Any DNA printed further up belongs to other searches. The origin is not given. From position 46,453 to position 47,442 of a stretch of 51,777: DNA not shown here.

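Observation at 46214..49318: Five-gene operon divergent from dsrAB: TauD-like dioxygenase, two unknowns, an orphan Cas6/Cmx6-like RAMP protein and a Cys-less DsrC/TusE homologue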

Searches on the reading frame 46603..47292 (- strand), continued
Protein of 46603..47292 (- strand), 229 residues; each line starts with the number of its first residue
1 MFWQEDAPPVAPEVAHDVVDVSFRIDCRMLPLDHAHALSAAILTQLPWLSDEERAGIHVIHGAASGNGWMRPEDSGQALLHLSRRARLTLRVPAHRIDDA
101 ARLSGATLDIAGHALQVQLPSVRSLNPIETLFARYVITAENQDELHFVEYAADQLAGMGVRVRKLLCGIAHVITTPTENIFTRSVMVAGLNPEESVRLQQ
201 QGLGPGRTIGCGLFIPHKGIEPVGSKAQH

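Call 23: search_solved_structures(query=A1, max_evalue=10, show_alignments=2)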
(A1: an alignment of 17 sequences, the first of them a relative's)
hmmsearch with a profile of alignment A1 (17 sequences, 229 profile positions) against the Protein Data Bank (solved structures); distinct sequences matched with E-value up to 10: 17.
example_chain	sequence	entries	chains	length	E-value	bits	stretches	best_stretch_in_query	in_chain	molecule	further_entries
8fcj_B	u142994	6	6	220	2.6e-22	82.7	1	15-217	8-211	Type I-B CRISPR-associated protein Cas6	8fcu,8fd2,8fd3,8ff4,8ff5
3d6h_A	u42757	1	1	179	0.4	13.4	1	65-134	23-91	Caspase-1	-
1sc1_A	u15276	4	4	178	0.41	13.4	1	65-133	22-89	Interleukin-1 beta convertase | Caspase-1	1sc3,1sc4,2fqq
2hbr_A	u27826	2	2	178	0.41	13.4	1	65-133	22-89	Caspase-1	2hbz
2h4y_A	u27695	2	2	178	0.41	13.3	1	65-133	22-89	Caspase-1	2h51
1rwk_A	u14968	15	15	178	0.41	13.3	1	65-133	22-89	Interleukin-1 beta convertase | Caspase 1, isoform gamma | Caspase-1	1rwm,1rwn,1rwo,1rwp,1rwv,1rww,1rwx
3d6m_A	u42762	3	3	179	0.41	13.3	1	65-133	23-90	Caspase-1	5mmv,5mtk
6f6r_A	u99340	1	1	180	0.42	13.3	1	65-133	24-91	Caspase-1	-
6kn0_A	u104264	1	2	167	0.45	13.2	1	68-133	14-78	Caspase-1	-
1bmq_A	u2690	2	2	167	0.45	13.2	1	68-133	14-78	PROTEIN (INTERLEUKIN-1 BETA CONVERTASE) | INTERLEUKIN-1 BETA CONVERTING ENZYME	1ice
1ibc_A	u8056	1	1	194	0.5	13.1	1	65-132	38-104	INTERLEUKIN-1BETA CONVERTING ENZYME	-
3ns7_A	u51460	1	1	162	0.53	13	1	69-134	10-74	Caspase-1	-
6vie_A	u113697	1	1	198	0.54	13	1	65-132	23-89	Caspase-1 subunit p20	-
3d6f_A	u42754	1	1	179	0.71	12.6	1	65-120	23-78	Caspase-1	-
8sv1_A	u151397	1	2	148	1.1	11.9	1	80-135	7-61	Caspase-1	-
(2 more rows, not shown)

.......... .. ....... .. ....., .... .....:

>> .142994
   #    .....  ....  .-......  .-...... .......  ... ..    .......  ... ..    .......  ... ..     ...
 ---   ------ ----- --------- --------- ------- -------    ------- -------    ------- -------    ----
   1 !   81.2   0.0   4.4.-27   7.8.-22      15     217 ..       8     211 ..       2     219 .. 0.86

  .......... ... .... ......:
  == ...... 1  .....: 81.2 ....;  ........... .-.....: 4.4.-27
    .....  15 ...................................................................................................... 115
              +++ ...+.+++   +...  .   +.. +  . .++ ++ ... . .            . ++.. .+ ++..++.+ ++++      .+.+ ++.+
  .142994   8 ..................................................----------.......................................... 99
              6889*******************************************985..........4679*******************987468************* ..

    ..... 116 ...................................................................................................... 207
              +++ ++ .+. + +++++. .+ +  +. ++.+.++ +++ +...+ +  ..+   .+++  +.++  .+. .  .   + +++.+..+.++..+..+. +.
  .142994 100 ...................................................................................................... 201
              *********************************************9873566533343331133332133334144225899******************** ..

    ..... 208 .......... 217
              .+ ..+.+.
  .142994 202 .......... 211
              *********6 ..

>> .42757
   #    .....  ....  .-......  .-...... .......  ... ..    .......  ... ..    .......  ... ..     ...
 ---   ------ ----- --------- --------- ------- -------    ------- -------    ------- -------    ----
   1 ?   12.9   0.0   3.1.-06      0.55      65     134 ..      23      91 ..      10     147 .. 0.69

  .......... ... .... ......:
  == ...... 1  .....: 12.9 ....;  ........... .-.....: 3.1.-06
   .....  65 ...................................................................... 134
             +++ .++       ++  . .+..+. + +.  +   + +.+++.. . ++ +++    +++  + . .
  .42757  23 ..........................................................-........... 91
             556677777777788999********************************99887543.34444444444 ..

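Call 64: search_protein_representatives(alignment_id=A1)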
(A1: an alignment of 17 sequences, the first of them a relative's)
Query: 17 sequences, 229 profile positions. Proteins with E-value up to 0.001 (for the whole library): 1515; up to 1e-10: 955; up to 1e-30: 292. The best 150 are listed.
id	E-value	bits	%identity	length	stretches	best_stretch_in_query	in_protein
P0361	1.9e-101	354.7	-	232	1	1-226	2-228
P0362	2.4e-92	325.0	-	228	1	1-226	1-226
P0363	3.7e-91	321.1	-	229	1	1-228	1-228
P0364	1.6e-88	312.4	-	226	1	1-225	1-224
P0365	4.4e-88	311.0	-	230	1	1-227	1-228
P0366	4.8e-87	307.6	-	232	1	1-228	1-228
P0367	5.8e-87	307.4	-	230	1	1-227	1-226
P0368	2.3e-84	298.9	-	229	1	1-226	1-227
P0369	2.7e-83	295.4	-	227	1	1-225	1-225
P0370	2.7e-82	292.1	-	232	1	2-228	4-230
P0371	8.4e-82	290.5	-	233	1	1-226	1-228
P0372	2.5e-80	285.7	-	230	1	1-228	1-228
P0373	7.0e-80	284.2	-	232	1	1-228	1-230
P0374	5.2e-79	281.4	-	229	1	1-226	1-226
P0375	1.9e-78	279.5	-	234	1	1-227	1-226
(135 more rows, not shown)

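Call 67: find_related_loci(query=A6, collection=metagenome_contigs, flank=8000)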
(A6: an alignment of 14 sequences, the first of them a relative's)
Query A6 (233 aa) in metagenome_contigs; peptide patterns used: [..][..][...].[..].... (x = any residue, [..] = any of these).
373 stretches matched a pattern; 244 encode a relative of the query (tblastn E <= 1e-3); the best 80 are kept; 80 distinct loci.
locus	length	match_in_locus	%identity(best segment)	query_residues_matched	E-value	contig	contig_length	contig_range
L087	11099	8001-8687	44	1-229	6e-65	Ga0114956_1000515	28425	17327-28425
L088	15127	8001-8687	42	1-229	1e-60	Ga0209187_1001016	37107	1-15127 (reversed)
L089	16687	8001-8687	41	1-229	5e-60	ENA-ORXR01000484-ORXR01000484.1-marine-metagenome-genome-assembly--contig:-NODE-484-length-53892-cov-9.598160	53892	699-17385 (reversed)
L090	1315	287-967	45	4-232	2e-62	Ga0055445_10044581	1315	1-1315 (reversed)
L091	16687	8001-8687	40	3-233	2e-57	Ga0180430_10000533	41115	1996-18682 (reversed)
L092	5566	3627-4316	41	3-233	4e-57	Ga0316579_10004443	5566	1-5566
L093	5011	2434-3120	39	3-233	1e-55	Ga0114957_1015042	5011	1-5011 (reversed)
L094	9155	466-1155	40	3-233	4e-55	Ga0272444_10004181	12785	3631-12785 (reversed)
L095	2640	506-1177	43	3-228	2e-55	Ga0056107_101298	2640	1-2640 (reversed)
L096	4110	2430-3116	39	3-233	1e-54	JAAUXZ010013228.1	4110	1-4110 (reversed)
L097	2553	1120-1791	42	3-228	9e-55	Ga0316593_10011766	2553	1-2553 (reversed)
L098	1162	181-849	42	4-228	5e-57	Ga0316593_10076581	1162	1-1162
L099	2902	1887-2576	39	3-233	3e-54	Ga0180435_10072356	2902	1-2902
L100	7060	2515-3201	38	3-233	4e-54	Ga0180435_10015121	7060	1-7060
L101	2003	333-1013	40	3-228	5e-55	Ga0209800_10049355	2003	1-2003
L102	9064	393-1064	41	3-228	9e-54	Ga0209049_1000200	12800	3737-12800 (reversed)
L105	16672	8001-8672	41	3-228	9e-54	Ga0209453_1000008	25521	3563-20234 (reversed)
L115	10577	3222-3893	41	3-228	2e-53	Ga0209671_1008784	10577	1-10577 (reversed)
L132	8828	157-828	41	3-228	3e-52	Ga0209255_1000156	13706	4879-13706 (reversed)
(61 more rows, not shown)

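Call 71: search_protein_families(library=pfam, proteins=[L105:4508-6358:-, L105:6556-7065:+, L105:7062-7619:+, L105:7522-7983:+, L105:8843-10231:+, L105:10264-10803:+, L115:1029-2066:-, L115:2567-3148:+, L115:4334-5842:+, L115:139-624:-], max_evalue=0.001)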
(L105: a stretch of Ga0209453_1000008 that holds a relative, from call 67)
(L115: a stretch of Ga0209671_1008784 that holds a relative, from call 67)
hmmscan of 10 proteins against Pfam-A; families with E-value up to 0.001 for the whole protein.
L105:4508-6358:- (616 aa): 11 families
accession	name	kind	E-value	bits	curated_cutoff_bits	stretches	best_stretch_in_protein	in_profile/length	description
PF13177.12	DNA_pol3_delta2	-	1e-43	149.5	27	1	20-177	1-159/161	DNA polymerase III, delta subunit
PF12169.13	DNA_pol3_gamma3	-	1.1e-23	84.1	24.4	1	235-357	4-129/143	DNA polymerase III subunits gamma and tau domain III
PF22608.2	DNAX_ATPase_lid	-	4.2e-23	81.3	27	1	182-230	1-49/49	DNA polymerase III clamp loader subunit, ATPase lid domain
PF12170.13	DNA_pol3_tau_5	-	1.9e-15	57.7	28.8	1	473-593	21-142/142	DNA polymerase III tau subunit V interacting with alpha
PF00004.35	AAA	-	1.9e-10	41.8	21.2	1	42-171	2-124/131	ATPase family associated with various cellular activities (AAA)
PF13191.12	AAA_16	-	3.4e-07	31.4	32.6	1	19-107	3-99/167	AAA ATPase domain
PF05496.18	RuvB_N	-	1.2e-06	28.8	27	1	11-72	2-67/159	Holliday junction DNA helicase RuvB P-loop domain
PF13401.12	AAA_22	-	2.7e-05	24.9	27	1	41-156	8-122/130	AAA domain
PF07728.20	AAA_5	-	2.8e-05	24.6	22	1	42-149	3-96/139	AAA domain (dynein-related subfamily)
PF13238.12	AAA_18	-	7.1e-05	23.7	29.4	1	43-71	3-29/128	AAA domain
PF13604.12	AAA_30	-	0.00014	22.1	27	1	40-150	20-119/191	AAA domain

L105:6556-7065:+ (169 aa): 1 family
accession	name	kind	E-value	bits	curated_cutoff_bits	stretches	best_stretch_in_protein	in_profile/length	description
PF14347.11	DUF4399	-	8.6e-38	129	28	1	78-169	1-91/91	Domain of unknown function (DUF4399)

L105:7062-7619:+ (185 aa): 1 family
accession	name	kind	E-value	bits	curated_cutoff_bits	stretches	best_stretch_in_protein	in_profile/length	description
PF00665.32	rve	-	3.8e-08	34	32.6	1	64-149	28-102/102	Integrase core domain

L105:7522-7983:+ (153 aa): 2 families
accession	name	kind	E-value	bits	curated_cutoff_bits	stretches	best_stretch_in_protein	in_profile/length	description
PF13683.12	rve_3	-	1.2e-06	28.6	26.5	1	2-49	19-67/67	Integrase core domain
PF12762.13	DDE_Tnp_IS1595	-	5.5e-05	23.7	27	1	82-124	108-151/153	ISXO2-like transposase domain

L105:8843-10231:+ (462 aa): 3 families
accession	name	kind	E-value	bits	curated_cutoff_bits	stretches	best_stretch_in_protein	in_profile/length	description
PF07685.20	GATase_3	-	9.6e-34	117.1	27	1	248-442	1-190/196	CobB/CobQ-like glutamine amidotransferase domain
PF01656.29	CbiA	-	3.7e-14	53.2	25.4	1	12-188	9-122/125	CobQ/CobB/MinD/ParA nucleotide binding domain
PF13500.12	AAA_26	-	7.5e-13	49.2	27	1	81-182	100-194/198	AAA domain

L105:10264-10803:+ (179 aa): 0 families

L115:1029-2066:- (345 aa): 1 family
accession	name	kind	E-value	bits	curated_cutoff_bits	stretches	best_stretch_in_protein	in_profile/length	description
PF01571.26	GCV_T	-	3.6e-09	36.7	25.6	1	31-151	38-158/255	Aminomethyltransferase folate-binding domain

L115:2567-3148:+ (193 aa): 1 family
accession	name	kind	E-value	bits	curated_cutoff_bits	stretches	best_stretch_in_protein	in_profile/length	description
PF05685.18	Uma2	-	1.7e-24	86.7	27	1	12-179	4-169/172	Putative restriction endonuclease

L115:4334-5842:+ (502 aa): 3 families
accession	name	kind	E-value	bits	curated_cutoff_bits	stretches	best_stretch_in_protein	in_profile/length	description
PF07685.20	GATase_3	-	4.2e-34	118.3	27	1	276-482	1-190/196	CobB/CobQ-like glutamine amidotransferase domain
PF01656.29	CbiA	-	7.9e-15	55.4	25.4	1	41-216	10-122/125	CobQ/CobB/MinD/ParA nucleotide binding domain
PF13500.12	AAA_26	-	2.6e-12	47.5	27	1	105-210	96-194/198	AAA domain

L115:139-624:- (161 aa): 0 families

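Call 104: search_protein_families(library=pfam, proteins=[L001:12322-12645:+, L001:12638-12994:+, L001:15301-15858:+, L001:16595-17026:+, L001:17066-18187:+], max_evalue=0.01)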
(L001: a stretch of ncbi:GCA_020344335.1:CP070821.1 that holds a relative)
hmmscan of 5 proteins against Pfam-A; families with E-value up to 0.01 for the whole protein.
L001:12322-12645:+ (107 aa): 0 families

L001:12638-12994:+ (118 aa): 0 families

L001:15301-15858:+ (185 aa): 0 families

L001:16595-17026:+ (143 aa): 2 families
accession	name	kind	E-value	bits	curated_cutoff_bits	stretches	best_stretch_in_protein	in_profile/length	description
PF08238.18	Sel1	-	8.7e-29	99.4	30.7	3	73-107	1-35/36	Sel1 repeat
PF23310.1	TPR_27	-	0.0006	19.9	27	1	26-102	17-90/110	Plant tetratrico peptide repeats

L001:17066-18187:+ (373 aa): 0 families

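Call 111: find_related_loci(query=A1, collection=viral_contigs, flank=8000)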
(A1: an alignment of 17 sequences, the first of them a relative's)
Query A1 (229 aa) in viral_contigs; peptide patterns used: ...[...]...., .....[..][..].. (x = any residue, [..] = any of these).
28 stretches matched a pattern, but none encodes a relative of the query by tblastn (E <= 1e-3).

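Call 114: search_protein_families(library=pfam, proteins=[L083:8733-9125:-, L083:8274-8696:-, L083:7952-8260:-, L083:7568-7900:-, L083:6748-7746:-, L083:5211-6701:-], max_evalue=0.001)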
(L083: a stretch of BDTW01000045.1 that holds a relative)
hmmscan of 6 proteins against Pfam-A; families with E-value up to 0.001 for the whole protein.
L083:8733-9125:- (130 aa): 1 family
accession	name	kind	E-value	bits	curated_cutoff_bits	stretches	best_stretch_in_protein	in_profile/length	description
PF02635.20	DsrE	-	3.2e-29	101.9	22.7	1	1-128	1-116/116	DsrE/DsrF-like family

L083:8274-8696:- (140 aa): 1 family
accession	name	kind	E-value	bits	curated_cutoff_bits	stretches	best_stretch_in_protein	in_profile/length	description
PF02635.20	DsrE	-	2.6e-30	105.4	22.7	1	24-140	1-116/116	DsrE/DsrF-like family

L083:7952-8260:- (102 aa): 1 family
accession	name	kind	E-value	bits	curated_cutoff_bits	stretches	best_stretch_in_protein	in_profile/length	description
PF04077.17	DsrH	-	5.7e-30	103.8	24.4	1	9-97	1-87/88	DsrH like protein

L083:7568-7900:- (110 aa): 1 family
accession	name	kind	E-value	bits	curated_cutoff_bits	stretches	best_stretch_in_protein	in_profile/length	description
PF04358.19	DsrC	-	9.7e-47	158.3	24.9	1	4-110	1-107/107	DsrC like protein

L083:6748-7746:- (332 aa): 1 family
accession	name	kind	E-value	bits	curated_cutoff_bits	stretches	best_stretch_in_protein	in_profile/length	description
PF02665.19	Nitrate_red_gam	-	1.2e-10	41.9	22.9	1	194-297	90-198/217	Nitrate reductase gamma subunit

L083:5211-6701:- (496 aa): 7 families
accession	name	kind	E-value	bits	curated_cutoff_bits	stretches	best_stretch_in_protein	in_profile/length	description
PF13183.11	Fer4_8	-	1.3e-10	42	27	1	71-157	2-68/68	4Fe-4S dicluster domain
PF13534.11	Fer4_17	-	1.7e-08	35.3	22.2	1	73-158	1-61/61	4Fe-4S dicluster domain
PF13187.11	Fer4_9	-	2.5e-07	31.1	27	0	61-85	34-48/52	4Fe-4S dicluster domain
PF12838.12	Fer4_7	-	6.2e-06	27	27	1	74-157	2-52/52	4Fe-4S dicluster domain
PF13237.11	Fer4_10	-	9e-06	26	25.5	0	141-163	7-29/53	4Fe-4S dicluster domain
PF12797.12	Fer4_2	-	0.00043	20.5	24.5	0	71-85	7-21/22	4Fe-4S binding domain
PF12837.12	Fer4_6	-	0.00076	19.8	25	0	72-86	7-21/24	4Fe-4S binding domain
